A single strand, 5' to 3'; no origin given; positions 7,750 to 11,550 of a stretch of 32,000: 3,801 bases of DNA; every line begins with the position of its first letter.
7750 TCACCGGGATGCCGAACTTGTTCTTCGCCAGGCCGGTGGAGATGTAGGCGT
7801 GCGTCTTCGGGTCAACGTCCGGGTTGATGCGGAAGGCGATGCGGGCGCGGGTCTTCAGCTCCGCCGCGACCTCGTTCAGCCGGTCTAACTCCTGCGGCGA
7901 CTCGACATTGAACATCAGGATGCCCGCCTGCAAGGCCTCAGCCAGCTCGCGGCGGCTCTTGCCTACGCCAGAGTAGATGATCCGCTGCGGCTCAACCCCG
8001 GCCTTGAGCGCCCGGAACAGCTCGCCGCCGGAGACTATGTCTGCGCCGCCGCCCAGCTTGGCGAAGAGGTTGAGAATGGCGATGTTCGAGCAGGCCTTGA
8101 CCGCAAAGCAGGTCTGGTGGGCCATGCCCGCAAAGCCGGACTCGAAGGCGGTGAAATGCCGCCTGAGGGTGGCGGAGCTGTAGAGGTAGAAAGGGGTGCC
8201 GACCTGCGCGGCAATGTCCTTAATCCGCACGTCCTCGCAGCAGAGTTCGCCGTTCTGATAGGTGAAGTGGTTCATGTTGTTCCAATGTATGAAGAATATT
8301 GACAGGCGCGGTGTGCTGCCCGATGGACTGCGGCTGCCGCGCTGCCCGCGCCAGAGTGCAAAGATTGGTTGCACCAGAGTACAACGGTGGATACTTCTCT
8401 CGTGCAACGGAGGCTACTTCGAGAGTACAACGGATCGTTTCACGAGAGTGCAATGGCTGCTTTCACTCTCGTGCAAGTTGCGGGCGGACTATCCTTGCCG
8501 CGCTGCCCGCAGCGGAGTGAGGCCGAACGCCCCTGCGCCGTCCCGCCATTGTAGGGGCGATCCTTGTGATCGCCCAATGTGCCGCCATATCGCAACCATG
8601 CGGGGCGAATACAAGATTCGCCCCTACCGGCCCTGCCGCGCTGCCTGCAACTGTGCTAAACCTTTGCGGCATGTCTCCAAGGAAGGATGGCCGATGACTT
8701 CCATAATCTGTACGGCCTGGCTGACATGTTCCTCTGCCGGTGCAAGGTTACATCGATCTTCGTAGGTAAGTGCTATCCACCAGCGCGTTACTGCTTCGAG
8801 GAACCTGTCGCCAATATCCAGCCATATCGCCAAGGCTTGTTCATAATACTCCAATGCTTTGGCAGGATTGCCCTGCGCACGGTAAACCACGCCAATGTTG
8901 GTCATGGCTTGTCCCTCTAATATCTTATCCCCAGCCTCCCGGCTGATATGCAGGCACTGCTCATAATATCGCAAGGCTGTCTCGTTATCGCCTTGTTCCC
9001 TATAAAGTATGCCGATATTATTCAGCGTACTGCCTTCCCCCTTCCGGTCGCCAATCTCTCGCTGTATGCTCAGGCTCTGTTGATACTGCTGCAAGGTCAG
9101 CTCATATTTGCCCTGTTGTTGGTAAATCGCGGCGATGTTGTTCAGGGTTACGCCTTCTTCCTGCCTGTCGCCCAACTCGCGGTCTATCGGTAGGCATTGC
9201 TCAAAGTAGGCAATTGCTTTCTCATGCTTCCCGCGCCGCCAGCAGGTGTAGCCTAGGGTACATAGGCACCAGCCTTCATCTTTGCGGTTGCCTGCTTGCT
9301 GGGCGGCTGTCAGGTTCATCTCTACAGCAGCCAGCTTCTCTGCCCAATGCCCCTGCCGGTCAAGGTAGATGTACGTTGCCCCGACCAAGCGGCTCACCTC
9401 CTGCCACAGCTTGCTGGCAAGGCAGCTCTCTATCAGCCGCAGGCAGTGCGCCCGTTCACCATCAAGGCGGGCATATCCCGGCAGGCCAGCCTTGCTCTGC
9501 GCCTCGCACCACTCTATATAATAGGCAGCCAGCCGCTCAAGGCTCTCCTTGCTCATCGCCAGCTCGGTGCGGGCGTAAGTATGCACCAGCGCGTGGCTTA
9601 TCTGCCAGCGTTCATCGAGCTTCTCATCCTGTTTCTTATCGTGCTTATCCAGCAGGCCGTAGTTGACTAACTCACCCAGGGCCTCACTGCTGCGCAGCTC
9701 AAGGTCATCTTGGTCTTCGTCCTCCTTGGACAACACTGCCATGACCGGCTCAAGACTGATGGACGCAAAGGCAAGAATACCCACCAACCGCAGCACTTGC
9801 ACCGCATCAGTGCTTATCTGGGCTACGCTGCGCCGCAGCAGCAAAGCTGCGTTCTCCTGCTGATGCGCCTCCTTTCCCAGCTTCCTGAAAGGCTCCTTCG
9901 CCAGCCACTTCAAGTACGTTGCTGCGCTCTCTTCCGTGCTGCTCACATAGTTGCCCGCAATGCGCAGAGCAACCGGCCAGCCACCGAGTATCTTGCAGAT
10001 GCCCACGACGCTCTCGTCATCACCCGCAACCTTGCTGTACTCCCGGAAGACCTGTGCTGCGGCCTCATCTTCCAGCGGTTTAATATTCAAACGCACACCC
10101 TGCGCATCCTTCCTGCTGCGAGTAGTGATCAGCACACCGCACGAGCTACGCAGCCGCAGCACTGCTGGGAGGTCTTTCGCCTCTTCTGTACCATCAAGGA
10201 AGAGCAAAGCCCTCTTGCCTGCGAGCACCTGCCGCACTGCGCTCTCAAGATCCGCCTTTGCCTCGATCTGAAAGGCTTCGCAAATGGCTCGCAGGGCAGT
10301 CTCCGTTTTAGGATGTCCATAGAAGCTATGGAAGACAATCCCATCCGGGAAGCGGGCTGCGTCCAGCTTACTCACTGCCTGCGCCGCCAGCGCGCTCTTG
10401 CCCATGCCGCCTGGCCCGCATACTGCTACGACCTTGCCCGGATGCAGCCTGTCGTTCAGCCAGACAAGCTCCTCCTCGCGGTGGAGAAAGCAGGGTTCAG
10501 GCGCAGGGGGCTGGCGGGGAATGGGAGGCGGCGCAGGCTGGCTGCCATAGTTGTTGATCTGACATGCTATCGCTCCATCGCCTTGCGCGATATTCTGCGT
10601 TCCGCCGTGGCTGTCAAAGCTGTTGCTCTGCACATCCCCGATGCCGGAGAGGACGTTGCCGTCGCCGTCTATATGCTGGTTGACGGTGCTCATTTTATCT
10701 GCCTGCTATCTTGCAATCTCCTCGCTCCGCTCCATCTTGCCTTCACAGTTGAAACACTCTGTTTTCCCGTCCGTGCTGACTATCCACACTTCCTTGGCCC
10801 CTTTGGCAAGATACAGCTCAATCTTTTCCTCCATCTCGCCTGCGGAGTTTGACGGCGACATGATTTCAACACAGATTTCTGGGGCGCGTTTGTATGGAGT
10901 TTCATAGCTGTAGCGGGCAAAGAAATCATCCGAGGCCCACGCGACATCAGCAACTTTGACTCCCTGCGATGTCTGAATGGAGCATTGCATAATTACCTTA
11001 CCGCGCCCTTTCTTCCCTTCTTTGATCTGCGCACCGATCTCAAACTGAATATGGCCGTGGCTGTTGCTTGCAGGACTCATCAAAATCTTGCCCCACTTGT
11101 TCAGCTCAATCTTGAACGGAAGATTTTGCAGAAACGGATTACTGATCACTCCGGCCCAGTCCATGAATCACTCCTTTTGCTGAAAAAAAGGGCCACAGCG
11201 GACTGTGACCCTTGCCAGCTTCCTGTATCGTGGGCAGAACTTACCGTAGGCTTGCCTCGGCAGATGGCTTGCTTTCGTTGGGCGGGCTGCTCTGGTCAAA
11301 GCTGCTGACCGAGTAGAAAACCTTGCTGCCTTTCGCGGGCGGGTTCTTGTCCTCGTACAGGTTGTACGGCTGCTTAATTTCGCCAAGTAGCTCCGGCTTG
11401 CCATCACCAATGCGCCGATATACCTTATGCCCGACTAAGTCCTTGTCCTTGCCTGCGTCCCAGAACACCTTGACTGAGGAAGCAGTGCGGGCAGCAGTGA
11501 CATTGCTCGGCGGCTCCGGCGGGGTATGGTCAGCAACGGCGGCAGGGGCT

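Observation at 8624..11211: Uma2-fold nuclease gene plus NB-ARC/TPR STAND ATPase: a compact NLR-like two-gene module inserted in the arg-lys gene string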

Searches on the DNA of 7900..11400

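Call 53: search_rna_families(source=window, start=7900, end=11400, threshold=evalue, max_evalue=1)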
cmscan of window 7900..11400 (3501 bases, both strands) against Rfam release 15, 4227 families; matches with E-value up to 1: 2.
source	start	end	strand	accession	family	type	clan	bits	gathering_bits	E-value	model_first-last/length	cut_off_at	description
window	11182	11250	-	RF02871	ncS54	Gene; sRNA;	-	19.3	43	0.5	1-79/79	no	Burkholderia sRNA 54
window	7900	8065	-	RF01946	KCNQ1OT1_1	Gene; lncRNA;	-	11.8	70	0.36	1-153/464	3'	KCNQ1 overlapping transcript 1 conserved region 1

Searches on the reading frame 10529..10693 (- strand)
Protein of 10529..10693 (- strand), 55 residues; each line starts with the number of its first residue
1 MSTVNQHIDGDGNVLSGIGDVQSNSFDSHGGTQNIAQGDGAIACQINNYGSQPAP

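Call 56: find_homologous_proteins(query=window:10529-10693:-, max_evalue=10)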
Query window:10529-10693:- (55 aa): 1 proteins with E <= 10 among 1 candidates.
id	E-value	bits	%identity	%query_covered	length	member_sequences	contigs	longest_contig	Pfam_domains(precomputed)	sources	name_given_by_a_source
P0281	9.0e-12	62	71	89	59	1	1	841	-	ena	-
